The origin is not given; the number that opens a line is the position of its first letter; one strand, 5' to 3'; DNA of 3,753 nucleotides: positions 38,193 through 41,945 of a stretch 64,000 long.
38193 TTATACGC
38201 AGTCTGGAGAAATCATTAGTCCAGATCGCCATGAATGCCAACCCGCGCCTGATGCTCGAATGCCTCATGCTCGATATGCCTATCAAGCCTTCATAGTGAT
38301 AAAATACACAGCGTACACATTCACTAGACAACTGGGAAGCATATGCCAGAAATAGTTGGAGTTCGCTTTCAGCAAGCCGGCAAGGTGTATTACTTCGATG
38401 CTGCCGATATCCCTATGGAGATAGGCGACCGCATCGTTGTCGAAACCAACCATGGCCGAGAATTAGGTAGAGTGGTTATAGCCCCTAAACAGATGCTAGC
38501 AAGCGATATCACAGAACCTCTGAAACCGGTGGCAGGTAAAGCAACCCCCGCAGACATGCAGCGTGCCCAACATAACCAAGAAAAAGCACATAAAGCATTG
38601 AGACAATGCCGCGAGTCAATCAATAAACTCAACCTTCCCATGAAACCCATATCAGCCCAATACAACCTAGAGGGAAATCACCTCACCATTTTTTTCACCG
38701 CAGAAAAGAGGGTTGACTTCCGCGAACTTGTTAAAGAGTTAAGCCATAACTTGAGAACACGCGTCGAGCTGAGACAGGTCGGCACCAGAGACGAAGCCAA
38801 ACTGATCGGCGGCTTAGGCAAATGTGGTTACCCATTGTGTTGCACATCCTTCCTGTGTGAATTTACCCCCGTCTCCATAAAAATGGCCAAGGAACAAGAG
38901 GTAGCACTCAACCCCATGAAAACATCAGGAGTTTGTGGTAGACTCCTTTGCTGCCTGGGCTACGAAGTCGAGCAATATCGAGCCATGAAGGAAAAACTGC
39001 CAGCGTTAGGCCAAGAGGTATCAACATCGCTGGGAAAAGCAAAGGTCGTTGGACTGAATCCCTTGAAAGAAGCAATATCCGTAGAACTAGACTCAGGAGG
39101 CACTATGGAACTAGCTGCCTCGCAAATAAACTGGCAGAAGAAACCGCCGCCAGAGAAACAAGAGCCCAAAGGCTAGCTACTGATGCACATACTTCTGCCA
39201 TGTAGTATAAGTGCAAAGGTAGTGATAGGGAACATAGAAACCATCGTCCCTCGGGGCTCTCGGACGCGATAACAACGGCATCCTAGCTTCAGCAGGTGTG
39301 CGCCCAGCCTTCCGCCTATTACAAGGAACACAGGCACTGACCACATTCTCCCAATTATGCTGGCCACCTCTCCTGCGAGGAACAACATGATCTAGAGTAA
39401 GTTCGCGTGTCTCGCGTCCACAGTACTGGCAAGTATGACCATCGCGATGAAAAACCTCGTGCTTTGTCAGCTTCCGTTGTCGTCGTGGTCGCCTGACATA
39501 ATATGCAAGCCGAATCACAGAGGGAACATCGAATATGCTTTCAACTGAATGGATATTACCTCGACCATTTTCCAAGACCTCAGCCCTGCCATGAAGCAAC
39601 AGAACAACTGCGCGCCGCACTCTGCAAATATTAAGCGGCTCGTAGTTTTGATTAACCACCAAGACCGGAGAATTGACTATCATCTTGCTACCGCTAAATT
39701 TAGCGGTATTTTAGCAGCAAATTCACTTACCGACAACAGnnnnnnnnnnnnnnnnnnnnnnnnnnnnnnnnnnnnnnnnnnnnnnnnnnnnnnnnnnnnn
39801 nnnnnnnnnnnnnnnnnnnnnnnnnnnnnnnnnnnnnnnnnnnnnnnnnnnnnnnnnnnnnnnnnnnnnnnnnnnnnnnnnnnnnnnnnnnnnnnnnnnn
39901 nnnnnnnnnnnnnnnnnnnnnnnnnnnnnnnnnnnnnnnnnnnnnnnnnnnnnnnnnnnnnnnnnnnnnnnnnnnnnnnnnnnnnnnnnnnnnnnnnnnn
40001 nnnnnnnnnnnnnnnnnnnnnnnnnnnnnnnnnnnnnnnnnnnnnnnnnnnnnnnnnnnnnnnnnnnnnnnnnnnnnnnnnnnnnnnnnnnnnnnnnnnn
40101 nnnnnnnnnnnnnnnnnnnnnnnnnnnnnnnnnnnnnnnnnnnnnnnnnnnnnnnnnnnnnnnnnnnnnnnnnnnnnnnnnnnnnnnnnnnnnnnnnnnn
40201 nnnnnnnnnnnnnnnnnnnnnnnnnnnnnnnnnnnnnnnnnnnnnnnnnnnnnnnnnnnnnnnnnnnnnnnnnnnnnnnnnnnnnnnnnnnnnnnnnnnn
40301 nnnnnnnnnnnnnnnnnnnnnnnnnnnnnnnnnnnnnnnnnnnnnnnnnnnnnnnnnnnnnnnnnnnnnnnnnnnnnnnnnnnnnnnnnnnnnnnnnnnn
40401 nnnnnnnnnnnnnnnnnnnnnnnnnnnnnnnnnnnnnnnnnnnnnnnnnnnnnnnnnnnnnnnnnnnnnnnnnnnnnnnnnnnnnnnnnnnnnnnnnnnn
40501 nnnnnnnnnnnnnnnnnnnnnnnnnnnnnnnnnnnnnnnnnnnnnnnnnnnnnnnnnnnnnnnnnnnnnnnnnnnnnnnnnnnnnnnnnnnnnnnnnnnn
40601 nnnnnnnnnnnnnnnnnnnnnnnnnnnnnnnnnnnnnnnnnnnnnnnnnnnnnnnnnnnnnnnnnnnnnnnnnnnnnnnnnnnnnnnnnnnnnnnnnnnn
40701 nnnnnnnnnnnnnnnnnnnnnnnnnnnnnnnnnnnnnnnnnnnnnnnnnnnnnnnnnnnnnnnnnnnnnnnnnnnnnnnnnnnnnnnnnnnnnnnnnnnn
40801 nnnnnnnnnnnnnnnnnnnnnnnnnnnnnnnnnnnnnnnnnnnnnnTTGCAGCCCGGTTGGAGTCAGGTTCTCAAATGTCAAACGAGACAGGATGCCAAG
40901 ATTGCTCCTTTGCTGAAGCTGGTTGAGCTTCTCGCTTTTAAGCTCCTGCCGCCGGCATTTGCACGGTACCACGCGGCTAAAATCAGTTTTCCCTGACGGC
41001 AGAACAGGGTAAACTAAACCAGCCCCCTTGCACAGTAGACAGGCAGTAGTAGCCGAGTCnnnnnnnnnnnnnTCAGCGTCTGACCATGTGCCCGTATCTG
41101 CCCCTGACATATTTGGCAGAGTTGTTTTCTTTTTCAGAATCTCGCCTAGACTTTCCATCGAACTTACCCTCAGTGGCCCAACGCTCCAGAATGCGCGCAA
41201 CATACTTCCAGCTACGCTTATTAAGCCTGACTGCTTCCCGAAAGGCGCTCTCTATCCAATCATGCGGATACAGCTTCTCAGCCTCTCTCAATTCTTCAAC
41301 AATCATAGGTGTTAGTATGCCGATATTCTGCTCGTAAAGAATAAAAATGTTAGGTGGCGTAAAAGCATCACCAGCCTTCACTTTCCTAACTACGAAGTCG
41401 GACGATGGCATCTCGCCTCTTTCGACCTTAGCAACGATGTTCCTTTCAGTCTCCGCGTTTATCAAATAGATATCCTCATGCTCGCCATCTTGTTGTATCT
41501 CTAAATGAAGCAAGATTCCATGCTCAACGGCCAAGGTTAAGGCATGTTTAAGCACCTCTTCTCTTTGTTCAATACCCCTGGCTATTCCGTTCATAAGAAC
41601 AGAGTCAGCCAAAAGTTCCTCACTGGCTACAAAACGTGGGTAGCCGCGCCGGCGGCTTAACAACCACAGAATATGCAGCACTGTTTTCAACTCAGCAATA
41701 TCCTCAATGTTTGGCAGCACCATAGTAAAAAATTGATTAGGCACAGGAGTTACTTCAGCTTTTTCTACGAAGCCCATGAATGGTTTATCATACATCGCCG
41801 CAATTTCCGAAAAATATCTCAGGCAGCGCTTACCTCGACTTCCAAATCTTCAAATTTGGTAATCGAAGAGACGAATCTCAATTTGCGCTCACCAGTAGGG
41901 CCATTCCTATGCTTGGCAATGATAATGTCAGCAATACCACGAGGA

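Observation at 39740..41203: Helicase loader with two complete DnaC/DnaI AAA+ modules fused in one polypeptide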

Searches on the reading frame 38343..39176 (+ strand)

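Call 3: search_protein_families(library=pfam, proteins=[window:38343-39176:+], max_evalue=0.01)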
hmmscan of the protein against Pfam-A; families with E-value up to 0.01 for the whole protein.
window:38343-39176:+ (277 aa): 1 family
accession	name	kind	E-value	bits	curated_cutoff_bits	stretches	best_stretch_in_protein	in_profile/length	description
PF04468.17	PSP1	-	9.8e-30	103.2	27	1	61-146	1-86/86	PSP1 C-terminal conserved region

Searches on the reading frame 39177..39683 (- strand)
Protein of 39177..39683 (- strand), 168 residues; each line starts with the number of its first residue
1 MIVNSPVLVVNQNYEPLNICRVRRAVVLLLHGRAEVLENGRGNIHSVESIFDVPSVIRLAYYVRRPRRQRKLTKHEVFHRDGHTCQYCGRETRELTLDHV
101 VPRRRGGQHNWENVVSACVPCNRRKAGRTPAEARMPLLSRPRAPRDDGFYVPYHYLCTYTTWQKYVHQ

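Call 3: search_protein_families(library=pfam, proteins=[window:39177-39683:-], max_evalue=0.01)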
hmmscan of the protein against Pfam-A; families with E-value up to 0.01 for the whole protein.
window:39177-39683:- (168 aa): 2 families
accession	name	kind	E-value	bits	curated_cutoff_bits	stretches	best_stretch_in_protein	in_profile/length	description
PF01844.29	HNH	-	3.9e-14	52.9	21.4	1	85-125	1-44/47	HNH endonuclease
PF14279.12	HNH_5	-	9.7e-14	51.5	27.5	1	85-137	1-55/56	HNH endonuclease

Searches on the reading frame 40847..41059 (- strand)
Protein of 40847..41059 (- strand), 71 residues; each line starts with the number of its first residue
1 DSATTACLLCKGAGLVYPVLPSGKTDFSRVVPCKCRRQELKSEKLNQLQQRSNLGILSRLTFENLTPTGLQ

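Call 57: search_solved_structures(query=A2, max_evalue=10, show_alignments=2)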
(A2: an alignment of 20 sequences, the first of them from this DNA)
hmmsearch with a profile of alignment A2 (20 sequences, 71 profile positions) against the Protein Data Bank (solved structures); distinct sequences matched with E-value up to 10: 3.
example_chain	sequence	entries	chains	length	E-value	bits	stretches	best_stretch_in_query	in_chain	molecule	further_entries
2vf7_A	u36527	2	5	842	0.28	14.3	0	3-22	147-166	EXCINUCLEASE ABC, SUBUNIT A. | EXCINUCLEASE ABC SUBUNIT A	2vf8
4yj0_A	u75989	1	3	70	0.53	13.5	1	5-49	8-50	Doublesex- and mab-3-related transcription factor 1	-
1exk_A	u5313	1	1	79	0.82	12.8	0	4-16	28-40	DNAJ PROTEIN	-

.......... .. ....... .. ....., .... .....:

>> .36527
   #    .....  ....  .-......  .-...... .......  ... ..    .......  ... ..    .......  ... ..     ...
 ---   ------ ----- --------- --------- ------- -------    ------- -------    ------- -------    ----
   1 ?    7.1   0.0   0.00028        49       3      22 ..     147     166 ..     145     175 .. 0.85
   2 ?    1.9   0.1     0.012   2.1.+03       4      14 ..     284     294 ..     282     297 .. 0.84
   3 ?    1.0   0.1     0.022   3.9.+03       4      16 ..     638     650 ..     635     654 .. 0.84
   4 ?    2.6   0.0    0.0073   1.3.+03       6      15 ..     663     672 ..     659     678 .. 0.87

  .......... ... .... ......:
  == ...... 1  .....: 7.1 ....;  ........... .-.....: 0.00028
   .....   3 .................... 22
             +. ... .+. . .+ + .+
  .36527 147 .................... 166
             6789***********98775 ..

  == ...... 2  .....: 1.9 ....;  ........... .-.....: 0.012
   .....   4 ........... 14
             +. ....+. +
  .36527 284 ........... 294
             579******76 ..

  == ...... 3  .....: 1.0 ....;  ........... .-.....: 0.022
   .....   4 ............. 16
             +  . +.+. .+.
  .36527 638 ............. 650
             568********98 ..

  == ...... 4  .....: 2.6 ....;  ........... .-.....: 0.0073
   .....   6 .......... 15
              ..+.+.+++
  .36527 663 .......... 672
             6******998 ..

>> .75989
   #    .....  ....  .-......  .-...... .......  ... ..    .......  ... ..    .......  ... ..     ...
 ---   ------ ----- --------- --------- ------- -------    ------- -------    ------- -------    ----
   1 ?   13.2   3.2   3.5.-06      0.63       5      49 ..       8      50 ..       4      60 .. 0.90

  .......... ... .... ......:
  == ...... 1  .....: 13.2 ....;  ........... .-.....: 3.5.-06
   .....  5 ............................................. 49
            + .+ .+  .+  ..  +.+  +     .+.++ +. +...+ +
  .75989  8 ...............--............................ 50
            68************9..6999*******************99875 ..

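Call 58: search_protein_families(library=pfam, alignment_id=A2, max_evalue=10)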
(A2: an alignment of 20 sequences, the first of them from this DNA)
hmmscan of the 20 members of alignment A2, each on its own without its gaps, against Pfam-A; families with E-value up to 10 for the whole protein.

A. member 1, seq(71 aa): 0 families

B. families by the number of members that match (of 20 scanned): 9 families
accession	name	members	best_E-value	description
PF17302.8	DUF5351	7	0.014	Family of unknown function (DUF5351)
PF14369.11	Zn_ribbon_19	2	0.029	zinc-ribbon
PF25433.1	DUF7895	2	0.059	Domain of unknown function (DUF7895)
PF09151.16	DUF1936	1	0.063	Domain of unknown function (DUF1936)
PF00439.30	Bromodomain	1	0.12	Bromodomain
PF01960.23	ArgJ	1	0.16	ArgJ family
PF03966.22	Trm112p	1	0.19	Trm112p-like protein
PF15777.11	Anti-TRAP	1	0.25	Tryptophan RNA-binding attenuator protein inhibitory protein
PF20833.2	RNase_E_G_Thio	1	0.53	RNase E/G, Thioredoxin-like domain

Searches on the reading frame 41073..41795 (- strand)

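Call 3: search_protein_families(library=pfam, proteins=[window:41073-41795:-], max_evalue=0.01)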
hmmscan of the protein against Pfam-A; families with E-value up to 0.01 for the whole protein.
window:41073-41795:- (240 aa): 1 family
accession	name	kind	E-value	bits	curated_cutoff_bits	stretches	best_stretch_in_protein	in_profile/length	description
PF07261.16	DnaB_2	-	2.5e-09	37.1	22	1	153-210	3-63/74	Replication initiation and membrane attachment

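Call 4: search_protein_families(library=ncbifam, proteins=[window:41073-41795:-], max_evalue=0.01)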
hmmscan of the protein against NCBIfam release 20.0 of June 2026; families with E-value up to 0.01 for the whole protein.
window:41073-41795:- (240 aa): 1 family
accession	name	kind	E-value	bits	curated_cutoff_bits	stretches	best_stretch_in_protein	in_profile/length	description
TIGR01446.1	DnaD_dom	domain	1.3e-11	44.5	24.95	1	153-210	4-64/73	DnaD domain protein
